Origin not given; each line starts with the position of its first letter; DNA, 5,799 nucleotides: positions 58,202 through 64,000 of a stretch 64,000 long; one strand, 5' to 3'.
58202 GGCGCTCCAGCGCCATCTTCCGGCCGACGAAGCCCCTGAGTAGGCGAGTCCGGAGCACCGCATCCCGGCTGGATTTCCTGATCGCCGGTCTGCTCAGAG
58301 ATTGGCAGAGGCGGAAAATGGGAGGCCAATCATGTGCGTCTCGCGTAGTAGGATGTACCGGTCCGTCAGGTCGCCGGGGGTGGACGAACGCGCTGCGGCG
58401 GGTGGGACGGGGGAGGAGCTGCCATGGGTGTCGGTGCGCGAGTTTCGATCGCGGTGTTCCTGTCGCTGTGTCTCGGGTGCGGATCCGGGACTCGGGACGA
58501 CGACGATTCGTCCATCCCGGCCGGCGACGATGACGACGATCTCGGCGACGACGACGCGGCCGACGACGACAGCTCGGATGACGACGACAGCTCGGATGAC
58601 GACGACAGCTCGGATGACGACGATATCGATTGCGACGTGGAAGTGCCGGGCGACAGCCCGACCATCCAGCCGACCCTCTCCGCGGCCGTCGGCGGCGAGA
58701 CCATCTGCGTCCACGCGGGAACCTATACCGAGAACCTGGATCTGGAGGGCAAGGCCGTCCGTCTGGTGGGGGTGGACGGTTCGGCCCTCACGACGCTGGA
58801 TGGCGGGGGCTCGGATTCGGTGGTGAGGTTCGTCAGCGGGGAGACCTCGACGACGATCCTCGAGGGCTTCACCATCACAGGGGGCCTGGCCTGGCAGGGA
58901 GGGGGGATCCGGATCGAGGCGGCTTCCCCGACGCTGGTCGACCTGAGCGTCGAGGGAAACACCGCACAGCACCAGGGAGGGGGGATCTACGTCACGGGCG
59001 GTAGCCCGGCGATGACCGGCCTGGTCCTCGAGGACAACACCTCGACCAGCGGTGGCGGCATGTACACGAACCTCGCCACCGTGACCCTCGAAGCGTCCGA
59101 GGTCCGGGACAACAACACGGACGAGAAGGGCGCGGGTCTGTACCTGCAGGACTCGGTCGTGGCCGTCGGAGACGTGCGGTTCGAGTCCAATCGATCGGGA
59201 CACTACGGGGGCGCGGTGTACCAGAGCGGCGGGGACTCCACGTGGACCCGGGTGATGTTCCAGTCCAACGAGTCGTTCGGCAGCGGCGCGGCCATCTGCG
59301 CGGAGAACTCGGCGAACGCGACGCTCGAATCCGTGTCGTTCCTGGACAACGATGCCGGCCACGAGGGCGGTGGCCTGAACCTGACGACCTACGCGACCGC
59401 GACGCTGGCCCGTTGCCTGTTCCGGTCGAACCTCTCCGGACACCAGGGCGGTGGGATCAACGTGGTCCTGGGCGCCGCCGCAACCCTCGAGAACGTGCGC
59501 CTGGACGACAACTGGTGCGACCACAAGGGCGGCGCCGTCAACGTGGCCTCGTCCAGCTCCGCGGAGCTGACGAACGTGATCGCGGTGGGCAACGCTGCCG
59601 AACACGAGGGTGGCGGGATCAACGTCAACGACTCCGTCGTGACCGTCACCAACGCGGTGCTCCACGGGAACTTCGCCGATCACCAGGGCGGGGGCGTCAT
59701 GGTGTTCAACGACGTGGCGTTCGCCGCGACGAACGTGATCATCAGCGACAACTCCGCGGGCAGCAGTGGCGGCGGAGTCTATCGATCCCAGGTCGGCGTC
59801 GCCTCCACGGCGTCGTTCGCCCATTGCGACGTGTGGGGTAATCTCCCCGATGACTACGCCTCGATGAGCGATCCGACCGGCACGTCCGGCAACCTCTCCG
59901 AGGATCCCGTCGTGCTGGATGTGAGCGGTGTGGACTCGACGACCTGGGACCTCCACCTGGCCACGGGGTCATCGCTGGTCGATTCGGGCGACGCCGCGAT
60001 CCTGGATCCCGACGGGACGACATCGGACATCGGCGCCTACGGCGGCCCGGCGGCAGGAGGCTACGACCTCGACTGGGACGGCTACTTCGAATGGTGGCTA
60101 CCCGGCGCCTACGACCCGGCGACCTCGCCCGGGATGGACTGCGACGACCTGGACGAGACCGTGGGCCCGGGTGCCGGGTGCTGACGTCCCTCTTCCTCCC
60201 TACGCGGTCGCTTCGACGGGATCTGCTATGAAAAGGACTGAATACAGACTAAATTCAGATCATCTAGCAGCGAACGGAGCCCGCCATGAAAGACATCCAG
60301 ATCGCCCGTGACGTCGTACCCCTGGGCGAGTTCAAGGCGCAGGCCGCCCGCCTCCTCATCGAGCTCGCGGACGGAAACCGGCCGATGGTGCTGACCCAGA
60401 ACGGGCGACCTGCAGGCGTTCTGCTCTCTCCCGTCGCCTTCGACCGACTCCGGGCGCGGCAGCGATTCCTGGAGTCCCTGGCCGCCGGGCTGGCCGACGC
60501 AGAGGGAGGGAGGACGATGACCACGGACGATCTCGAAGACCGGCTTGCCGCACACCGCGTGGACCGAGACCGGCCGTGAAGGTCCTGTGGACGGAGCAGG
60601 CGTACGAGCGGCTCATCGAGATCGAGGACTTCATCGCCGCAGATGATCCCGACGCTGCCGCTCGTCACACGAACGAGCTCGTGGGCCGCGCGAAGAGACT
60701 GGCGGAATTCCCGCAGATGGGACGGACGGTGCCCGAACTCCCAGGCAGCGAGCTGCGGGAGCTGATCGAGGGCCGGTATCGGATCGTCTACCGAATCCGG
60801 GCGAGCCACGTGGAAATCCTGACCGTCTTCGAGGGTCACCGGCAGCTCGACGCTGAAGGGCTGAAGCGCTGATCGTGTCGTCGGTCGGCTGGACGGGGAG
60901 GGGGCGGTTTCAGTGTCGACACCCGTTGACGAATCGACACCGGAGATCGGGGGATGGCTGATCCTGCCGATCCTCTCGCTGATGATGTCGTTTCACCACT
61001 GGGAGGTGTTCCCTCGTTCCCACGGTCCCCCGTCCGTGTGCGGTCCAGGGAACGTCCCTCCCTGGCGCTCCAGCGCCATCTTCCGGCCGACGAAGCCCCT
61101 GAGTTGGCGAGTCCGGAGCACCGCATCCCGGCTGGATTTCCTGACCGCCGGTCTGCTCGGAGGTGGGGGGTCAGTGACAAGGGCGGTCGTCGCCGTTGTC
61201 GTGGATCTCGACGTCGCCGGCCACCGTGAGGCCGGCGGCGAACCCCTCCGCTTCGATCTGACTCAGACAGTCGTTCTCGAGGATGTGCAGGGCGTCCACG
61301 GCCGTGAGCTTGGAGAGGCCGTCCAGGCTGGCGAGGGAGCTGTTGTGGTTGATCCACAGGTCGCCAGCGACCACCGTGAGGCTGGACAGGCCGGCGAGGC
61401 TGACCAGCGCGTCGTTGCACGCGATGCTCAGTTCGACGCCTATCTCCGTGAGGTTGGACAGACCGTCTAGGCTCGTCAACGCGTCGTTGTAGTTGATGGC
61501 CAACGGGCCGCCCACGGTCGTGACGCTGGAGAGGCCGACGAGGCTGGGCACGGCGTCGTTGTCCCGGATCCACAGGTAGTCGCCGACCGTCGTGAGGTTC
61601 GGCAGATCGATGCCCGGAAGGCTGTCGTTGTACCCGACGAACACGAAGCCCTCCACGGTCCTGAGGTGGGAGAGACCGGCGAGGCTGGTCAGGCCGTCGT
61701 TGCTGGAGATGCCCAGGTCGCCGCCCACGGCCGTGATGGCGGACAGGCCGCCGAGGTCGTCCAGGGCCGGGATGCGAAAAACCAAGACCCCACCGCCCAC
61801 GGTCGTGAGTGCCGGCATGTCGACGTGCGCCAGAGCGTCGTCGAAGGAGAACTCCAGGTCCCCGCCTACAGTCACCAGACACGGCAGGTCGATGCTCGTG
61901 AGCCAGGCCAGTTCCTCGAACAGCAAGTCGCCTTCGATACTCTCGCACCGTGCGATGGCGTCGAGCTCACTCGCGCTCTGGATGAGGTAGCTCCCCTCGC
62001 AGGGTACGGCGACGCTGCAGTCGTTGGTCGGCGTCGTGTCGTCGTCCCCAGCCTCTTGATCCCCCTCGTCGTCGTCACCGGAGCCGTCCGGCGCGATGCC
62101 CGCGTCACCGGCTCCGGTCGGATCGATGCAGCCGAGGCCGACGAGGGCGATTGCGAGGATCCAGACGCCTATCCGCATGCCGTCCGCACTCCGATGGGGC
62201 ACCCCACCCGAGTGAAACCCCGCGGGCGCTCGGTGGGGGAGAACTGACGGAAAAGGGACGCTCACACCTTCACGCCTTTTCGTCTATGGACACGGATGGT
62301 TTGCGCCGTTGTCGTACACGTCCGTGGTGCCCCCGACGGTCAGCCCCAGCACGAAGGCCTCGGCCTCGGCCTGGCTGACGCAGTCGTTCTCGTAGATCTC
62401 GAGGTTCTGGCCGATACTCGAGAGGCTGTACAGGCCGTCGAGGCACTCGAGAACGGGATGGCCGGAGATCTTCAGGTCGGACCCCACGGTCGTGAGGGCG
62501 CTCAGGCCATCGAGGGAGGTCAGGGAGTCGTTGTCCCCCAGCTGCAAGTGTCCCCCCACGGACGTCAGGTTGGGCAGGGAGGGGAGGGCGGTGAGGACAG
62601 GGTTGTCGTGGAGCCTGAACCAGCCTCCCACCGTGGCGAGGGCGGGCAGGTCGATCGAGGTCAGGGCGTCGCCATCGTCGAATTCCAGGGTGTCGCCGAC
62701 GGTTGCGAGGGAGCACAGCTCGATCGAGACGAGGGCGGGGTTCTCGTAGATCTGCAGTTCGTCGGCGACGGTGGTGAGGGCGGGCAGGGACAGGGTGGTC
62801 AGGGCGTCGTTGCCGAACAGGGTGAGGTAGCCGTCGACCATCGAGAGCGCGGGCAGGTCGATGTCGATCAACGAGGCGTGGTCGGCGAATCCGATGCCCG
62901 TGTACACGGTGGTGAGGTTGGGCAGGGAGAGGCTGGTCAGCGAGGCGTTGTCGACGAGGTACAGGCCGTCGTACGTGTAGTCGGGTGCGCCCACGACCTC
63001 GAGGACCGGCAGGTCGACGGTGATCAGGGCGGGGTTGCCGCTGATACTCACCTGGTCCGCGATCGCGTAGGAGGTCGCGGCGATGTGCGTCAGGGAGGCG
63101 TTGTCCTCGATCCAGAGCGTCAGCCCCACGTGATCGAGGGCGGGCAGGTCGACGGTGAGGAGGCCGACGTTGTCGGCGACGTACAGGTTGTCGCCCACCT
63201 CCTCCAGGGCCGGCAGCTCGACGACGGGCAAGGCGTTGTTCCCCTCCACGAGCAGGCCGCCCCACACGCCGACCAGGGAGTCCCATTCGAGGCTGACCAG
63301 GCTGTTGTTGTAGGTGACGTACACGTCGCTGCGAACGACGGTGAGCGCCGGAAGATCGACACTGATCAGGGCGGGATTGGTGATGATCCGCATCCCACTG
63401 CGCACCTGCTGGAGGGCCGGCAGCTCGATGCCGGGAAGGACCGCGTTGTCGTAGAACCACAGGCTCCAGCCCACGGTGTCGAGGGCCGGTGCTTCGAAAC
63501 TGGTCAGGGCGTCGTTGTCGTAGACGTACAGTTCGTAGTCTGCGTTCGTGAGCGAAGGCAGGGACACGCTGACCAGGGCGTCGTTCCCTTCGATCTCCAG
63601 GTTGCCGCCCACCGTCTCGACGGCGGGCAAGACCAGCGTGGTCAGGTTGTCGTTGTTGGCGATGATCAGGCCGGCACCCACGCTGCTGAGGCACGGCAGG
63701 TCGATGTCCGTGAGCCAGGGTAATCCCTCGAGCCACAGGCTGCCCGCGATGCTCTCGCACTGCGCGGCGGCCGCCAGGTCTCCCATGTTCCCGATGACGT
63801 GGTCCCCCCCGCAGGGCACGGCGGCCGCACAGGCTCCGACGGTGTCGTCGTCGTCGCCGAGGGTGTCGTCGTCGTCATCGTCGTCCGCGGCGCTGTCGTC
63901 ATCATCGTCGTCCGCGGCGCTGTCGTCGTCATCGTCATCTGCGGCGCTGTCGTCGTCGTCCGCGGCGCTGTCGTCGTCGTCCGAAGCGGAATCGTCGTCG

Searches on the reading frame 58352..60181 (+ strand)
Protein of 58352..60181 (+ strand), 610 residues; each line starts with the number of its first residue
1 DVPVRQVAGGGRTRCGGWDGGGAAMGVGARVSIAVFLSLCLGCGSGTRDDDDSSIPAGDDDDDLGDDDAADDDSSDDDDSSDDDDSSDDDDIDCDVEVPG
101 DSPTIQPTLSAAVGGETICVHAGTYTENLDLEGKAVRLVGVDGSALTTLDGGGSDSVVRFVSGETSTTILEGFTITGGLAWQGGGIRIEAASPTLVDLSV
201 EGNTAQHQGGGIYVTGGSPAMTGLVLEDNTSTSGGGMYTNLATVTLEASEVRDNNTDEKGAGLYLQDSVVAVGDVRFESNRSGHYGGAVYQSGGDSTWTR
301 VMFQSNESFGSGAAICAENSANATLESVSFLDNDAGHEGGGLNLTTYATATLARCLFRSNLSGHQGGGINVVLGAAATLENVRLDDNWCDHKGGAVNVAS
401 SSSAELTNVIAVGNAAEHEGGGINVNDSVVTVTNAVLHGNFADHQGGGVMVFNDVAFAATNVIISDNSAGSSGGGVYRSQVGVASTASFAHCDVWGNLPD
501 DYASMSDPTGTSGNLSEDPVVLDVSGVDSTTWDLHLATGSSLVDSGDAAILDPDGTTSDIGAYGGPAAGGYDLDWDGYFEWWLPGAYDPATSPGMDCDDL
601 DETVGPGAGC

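Call 87: search_protein_families(library=pfam, proteins=[window:58352-60181:+], max_evalue=0.0001)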
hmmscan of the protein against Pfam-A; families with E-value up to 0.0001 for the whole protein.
window:58352-60181:+ (610 aa): 1 family
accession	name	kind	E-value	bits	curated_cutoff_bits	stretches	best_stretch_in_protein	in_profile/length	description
PF02415.23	Chlam_PMP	-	5.3e-13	48.2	20.6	0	197-214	1-18/19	Chlamydia polymorphic membrane protein (Chlamydia_PMP) repeat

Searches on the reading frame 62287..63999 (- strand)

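Call 87: search_protein_families(library=pfam, proteins=[window:62287-63999:-], max_evalue=0.0001)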
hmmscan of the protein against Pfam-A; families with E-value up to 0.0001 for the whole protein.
window:62287-63999:- (571 aa): 1 family
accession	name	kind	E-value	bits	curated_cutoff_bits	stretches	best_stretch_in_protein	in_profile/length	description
PF01030.30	Recep_L_domain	-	7.6e-13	49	21.8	0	114-176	12-86/112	Receptor L domain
